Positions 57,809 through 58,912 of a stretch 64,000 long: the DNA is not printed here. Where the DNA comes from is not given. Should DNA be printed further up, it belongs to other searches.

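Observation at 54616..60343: Complete ebo-type cluster in a planctomycete-like genome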

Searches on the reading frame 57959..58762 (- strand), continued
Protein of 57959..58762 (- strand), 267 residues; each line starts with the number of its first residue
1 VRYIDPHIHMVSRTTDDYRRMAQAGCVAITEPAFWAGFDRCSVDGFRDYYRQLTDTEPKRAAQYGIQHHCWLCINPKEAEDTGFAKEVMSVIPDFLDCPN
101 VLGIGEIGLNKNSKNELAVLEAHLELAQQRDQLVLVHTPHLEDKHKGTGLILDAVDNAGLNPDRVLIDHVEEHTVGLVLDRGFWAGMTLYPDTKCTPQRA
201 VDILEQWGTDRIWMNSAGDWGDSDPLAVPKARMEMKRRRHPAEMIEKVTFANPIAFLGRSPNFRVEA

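Call 47: search_protein_families(library=ncbifam, proteins=[L089:4461-5696:+, L092:540-1760:+, L089:8035-8928:+, L092:2923-3768:+, L089:6834-8045:+, L089:5666-6004:+, L092:5261-6004:+, L091:7091-8305:+], max_evalue=0.00001)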
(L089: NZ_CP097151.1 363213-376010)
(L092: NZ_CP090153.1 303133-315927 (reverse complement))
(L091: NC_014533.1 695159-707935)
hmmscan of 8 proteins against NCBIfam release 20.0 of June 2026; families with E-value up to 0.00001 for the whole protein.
L089:4461-5696:+ (411 aa): 6 families
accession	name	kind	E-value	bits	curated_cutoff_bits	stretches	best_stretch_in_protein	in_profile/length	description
NF004852.0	PRK06203.1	equivalog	1.6e-168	560.8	333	1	3-384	12-395/407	3-dehydroquinate synthase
TIGR01357.1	aroB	equivalog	1.7e-62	211.7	305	1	40-369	20-335/344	3-dehydroquinate synthase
TIGR04425.1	P_lya_rel_AroB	hypoth_equivalog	9.6e-47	159.7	400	1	97-369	71-333/348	AroB-related putative sugar phosphate phospholyase (cyclizing)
NF010627.0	PRK14021.1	equivalog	1.9e-34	119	565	1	79-373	241-533/542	bifunctional shikimate kinase/3-dehydroquinate synthase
NF010556.0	PRK13951.1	equivalog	1.7e-31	109.7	560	1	79-312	209-435/492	bifunctional shikimate kinase AroK/3-dehydroquinate synthase AroB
NF002022.0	PRK00843.1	equivalog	2.6e-10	39.8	413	1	95-316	74-298/350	NAD(P)-dependent glycerol-1-phosphate dehydrogenase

L092:540-1760:+ (406 aa): 6 families
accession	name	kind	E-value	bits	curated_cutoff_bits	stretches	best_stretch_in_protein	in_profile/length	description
NF004852.0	PRK06203.1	equivalog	5.4e-166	552.5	333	1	15-401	10-397/407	3-dehydroquinate synthase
TIGR01357.1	aroB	equivalog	1.6e-59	201.9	305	1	96-389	54-340/344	3-dehydroquinate synthase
TIGR04425.1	P_lya_rel_AroB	hypoth_equivalog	9.1e-43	146.6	400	1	102-387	60-336/348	AroB-related putative sugar phosphate phospholyase (cyclizing)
NF010627.0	PRK14021.1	equivalog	7e-27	94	565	1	116-336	260-487/542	bifunctional shikimate kinase/3-dehydroquinate synthase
NF010556.0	PRK13951.1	equivalog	7.6e-24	84.4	560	1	111-312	220-418/492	bifunctional shikimate kinase AroK/3-dehydroquinate synthase AroB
NF002022.0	PRK00843.1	equivalog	1.4e-11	44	413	1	108-216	70-173/350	NAD(P)-dependent glycerol-1-phosphate dehydrogenase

L089:8035-8928:+ (297 aa): 7 families
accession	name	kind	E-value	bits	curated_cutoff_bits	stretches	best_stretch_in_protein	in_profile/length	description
NF045897.1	SCO3242_trans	equivalog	4.1e-31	108.6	260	1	19-280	3-271/287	SCO3242 family prenyltransferase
NF035940.1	prenyl_rel_EboC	equivalog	1.2e-30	106.9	250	1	18-286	2-283/292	UbiA-like protein EboC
NF009523.0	PRK12884.1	equivalog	2.9e-14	52.9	269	1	13-181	2-168/279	prenyltransferase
NF009521.0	PRK12882.1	equivalog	4.4e-14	52.4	296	1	13-158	3-144/280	geranylgeranylglycerol-phosphate geranylgeranyltransferase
NF009522.0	PRK12883.1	equivalog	6.3e-08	32.5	353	1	51-139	40-128/279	geranylgeranylglycerol-phosphate geranylgeranyltransferase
TIGR01473.1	cyoE_ctaB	equivalog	2.6e-07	30.7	210.3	1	28-138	13-129/281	heme o synthase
TIGR01474.1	ubiA_proteo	equivalog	7.7e-07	28.9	275.45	1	28-145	22-140/282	4-hydroxybenzoate octaprenyltransferase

L092:2923-3768:+ (281 aa): 7 families
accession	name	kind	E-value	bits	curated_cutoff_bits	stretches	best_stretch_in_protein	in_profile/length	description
NF035940.1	prenyl_rel_EboC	equivalog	3.2e-24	85.8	250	1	7-266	3-277/292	UbiA-like protein EboC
NF045897.1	SCO3242_trans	equivalog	4.8e-23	82.2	260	1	8-280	4-286/287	SCO3242 family prenyltransferase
NF009523.0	PRK12884.1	equivalog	5.7e-16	58.5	269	1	19-220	20-219/279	prenyltransferase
NF009521.0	PRK12882.1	equivalog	1e-09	38.1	296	1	4-128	6-131/280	geranylgeranylglycerol-phosphate geranylgeranyltransferase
NF009522.0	PRK12883.1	equivalog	2.7e-08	33.7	353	1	41-172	42-171/279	geranylgeranylglycerol-phosphate geranylgeranyltransferase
NF005742.0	PRK07566.1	equivalog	1.1e-07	31.2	313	1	12-120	38-150/315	chlorophyll synthase ChlG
TIGR01475.1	ubiA_other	subfamily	8.7e-06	25.4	180.8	0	28-248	28-245/282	UbiA-like polyprenyltransferase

L089:6834-8045:+ (403 aa): 1 family
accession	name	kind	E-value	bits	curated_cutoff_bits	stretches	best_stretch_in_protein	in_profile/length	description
NF035939.1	TIM_EboE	equivalog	1e-141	472.1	250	1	10-400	1-379/379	metabolite traffic protein EboE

L089:5666-6004:+ (112 aa): 0 families

L092:5261-6004:+ (247 aa): 2 families
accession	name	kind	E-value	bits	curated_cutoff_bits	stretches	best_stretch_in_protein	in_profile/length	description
NF035937.1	EboA_family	subfamily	1.8e-63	214.3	320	1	7-219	3-218/219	EboA family metabolite traffic protein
NF035938.1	EboA_domain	domain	4.6e-45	153.3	50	1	83-217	3-138/140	EboA domain-containing protein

L091:7091-8305:+ (404 aa): 6 families
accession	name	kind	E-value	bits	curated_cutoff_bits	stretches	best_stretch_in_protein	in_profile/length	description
NF004852.0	PRK06203.1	equivalog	1.3e-178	594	333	1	10-398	8-398/407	3-dehydroquinate synthase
TIGR01357.1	aroB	equivalog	1.4e-68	231.7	305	1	41-379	16-334/344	3-dehydroquinate synthase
TIGR04425.1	P_lya_rel_AroB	hypoth_equivalog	6.3e-54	183.3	400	1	55-381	26-334/348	AroB-related putative sugar phosphate phospholyase (cyclizing)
NF010627.0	PRK14021.1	equivalog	4.2e-33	114.6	565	1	105-373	251-522/542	bifunctional shikimate kinase/3-dehydroquinate synthase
NF010556.0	PRK13951.1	equivalog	1.1e-30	106.9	560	1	92-329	207-437/492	bifunctional shikimate kinase AroK/3-dehydroquinate synthase AroB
NF002022.0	PRK00843.1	equivalog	2.2e-11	43.4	413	1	109-341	73-308/350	NAD(P)-dependent glycerol-1-phosphate dehydrogenase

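Call 65: get_annotated_region(hit=H5, flank=5000)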
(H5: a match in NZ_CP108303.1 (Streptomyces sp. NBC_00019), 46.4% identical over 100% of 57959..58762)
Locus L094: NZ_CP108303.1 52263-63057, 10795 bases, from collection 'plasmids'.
description: Streptomyces sp. NBC_00019 plasmid unnamed1, complete sequence
organism: Streptomyces sp. NBC_00019 (NCBI taxid 2975623)
taxonomy: Bacteria; Actinomycetota; Actinomycetes; Kitasatosporales; Streptomycetaceae; Streptomyces; Streptomyces sp. NBC 00019
host: -; source: -; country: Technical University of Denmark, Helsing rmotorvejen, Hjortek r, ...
typing (MOB-suite, as given by PLSDB): mobilizable; relaxase MOBP
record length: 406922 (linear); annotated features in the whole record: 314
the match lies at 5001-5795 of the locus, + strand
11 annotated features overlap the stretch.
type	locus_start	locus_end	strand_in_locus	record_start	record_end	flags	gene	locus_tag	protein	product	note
CDS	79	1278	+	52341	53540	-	-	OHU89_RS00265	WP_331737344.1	ScyD/ScyE family protein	-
CDS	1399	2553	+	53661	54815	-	-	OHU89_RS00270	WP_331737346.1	inositol-3-phosphate synthase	GO:0006021 - inositol biosynthetic process [Evidence IEA]; GO:0008654 - phospholipid biosynthetic process [Evidence IEA]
CDS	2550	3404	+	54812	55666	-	-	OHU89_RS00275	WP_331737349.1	SCO3242 family prenyltransferase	-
CDS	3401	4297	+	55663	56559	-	-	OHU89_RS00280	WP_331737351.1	sugar phosphate isomerase/epimerase family protein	-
CDS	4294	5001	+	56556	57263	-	-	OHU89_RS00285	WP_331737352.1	EboA domain-containing protein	-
CDS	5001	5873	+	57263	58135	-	-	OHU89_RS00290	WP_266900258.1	TatD family hydrolase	-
CDS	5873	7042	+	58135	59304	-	eboE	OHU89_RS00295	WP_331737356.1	metabolite traffic protein EboE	-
CDS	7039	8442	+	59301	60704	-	-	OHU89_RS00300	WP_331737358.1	nucleotide pyrophosphatase/phosphodiesterase family protein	-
CDS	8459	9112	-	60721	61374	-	-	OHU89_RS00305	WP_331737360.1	response regulator transcription factor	GO:0000160 - phosphorelay signal transduction system [Evidence IEA]; GO:0006355 - regulation of DNA-templated ...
CDS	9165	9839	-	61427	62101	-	-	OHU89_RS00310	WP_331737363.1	sigma factor-like helix-turn-helix DNA-binding protein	GO:0006352 - DNA-templated transcription initiation [Evidence IEA]; GO:0006355 - regulation of DNA-templated ...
CDS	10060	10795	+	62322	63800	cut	-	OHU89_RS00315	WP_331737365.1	multicopper oxidase domain-containing protein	-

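Call 66: get_annotated_region(hit=H24, flank=5000)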
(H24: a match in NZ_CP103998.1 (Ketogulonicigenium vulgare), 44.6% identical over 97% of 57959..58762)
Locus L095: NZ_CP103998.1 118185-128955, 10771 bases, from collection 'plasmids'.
description: Ketogulonicigenium vulgare strain D3_3 plasmid p1, complete sequence
organism: Ketogulonicigenium vulgare (NCBI taxid 92945)
taxonomy: Bacteria; Pseudomonadota; Alphaproteobacteria; Rhodobacterales; Roseobacteraceae; Ketogulonicigenium; Ketogulonicigenium vulgare
host: -; source: Tenebrio molitor; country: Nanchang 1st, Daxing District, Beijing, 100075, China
typing (MOB-suite, as given by PLSDB): non-mobilizable
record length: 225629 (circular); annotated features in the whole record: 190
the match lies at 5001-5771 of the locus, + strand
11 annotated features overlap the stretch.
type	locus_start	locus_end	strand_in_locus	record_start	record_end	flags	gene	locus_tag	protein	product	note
CDS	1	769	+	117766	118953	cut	-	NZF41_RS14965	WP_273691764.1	3-dehydroquinate synthase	-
CDS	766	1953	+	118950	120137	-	eboE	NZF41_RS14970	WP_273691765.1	metabolite traffic protein EboE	-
CDS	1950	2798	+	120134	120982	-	-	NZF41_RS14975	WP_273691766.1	UbiA family prenyltransferase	-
CDS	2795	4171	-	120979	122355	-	-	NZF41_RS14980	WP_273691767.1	nucleotide pyrophosphatase/phosphodiesterase family protein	-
CDS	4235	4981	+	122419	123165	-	-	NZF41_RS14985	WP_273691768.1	EboA domain-containing protein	-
CDS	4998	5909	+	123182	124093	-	-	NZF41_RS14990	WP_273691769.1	TatD family hydrolase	-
CDS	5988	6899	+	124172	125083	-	-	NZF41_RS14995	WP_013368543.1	sugar phosphate isomerase/epimerase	-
CDS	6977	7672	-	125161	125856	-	-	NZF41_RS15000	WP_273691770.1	GntR family transcriptional regulator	-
CDS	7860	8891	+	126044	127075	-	-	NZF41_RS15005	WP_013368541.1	tripartite tricarboxylate transporter substrate binding protein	-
CDS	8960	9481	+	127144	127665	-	-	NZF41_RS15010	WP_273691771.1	tripartite tricarboxylate transporter TctB family protein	-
CDS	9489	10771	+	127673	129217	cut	-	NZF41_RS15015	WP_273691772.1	tripartite tricarboxylate transporter permease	-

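Call 67: get_annotated_region(hit=H11, flank=5000)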
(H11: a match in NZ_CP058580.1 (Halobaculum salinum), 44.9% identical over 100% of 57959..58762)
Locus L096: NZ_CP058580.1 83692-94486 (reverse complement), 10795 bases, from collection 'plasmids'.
description: Halobaculum salinum strain NJ-3-1 plasmid unnamed1, complete sequence
organism: Halobaculum salinum (NCBI taxid 2743089)
taxonomy: Archaea; Euryarchaeota; Halobacteria; Halobacteriales; Haloferacaceae; Halobaculum; Halobaculum salinum
host: -; source: cell culture,saline soil sample; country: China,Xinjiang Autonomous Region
typing (MOB-suite, as given by PLSDB): non-mobilizable
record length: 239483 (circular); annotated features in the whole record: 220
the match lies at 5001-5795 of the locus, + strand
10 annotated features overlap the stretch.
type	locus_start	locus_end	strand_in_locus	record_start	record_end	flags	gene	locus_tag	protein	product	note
CDS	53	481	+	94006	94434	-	-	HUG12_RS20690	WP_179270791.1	DUF2267 domain-containing protein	-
CDS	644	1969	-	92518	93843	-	-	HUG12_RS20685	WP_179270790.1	DUF389 domain-containing protein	-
CDS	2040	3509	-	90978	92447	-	-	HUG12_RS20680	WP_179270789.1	nucleotide pyrophosphatase/phosphodiesterase family protein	-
CDS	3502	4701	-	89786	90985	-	-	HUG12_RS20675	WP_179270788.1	inositol-3-phosphate synthase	GO:0006021 - inositol biosynthetic process [Evidence IEA]; GO:0008654 - phospholipid biosynthetic process [Evidence IEA]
CDS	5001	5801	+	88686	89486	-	-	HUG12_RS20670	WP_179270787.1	TatD family hydrolase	-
CDS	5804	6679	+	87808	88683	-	-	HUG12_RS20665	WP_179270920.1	sugar phosphate isomerase/epimerase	-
CDS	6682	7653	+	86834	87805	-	-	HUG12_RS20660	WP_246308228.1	UbiA family prenyltransferase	-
CDS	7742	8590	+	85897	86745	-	-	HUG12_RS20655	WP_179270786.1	sugar phosphate isomerase/epimerase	-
CDS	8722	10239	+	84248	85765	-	-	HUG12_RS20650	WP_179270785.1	trehalose-6-phosphate synthase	-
CDS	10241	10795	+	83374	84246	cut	otsB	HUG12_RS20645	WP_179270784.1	trehalose-phosphatase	GO:0005992 - trehalose biosynthetic process [Evidence IEA]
